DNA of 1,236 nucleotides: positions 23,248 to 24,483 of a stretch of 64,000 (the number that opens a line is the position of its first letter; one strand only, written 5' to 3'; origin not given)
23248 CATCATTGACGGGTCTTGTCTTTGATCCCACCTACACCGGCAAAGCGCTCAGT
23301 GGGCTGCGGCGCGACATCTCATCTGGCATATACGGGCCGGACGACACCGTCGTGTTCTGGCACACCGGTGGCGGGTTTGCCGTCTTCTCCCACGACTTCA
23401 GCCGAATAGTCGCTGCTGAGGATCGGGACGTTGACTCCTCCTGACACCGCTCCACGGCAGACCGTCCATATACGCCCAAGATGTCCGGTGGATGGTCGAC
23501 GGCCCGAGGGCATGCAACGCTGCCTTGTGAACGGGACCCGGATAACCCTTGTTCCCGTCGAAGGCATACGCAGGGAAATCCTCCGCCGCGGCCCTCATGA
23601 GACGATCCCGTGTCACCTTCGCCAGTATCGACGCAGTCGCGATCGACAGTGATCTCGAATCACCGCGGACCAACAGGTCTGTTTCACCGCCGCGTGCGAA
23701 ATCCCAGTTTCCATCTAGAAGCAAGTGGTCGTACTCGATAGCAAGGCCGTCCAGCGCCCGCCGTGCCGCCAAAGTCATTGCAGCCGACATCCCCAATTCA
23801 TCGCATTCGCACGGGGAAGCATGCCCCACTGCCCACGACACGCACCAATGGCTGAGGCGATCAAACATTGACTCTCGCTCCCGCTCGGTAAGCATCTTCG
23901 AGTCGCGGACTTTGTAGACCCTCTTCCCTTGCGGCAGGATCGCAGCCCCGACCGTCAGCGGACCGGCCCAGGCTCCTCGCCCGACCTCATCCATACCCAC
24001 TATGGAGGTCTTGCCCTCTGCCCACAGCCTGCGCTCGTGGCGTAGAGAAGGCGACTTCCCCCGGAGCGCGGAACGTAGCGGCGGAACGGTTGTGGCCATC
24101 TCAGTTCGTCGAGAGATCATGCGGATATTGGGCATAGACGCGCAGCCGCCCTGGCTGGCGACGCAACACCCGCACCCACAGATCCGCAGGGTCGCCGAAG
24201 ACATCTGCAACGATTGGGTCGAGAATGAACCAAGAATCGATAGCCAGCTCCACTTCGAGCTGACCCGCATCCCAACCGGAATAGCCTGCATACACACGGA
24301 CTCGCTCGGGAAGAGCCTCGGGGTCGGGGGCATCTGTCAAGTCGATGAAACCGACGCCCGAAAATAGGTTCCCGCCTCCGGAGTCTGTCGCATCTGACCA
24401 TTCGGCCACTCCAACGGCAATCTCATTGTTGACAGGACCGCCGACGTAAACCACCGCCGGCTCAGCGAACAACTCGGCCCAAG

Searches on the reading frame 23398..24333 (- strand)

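Call 60: search_protein_families(library=pfam, proteins=[window:23398-24333:-], max_evalue=0.001)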
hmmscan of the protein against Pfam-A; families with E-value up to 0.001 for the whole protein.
window:23398-24333:- (311 aa): 1 family
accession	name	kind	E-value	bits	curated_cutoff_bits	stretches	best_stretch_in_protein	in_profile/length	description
PF01351.25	RNase_HII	-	2.8e-29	102.9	25.8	1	112-287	1-197/199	Ribonuclease HII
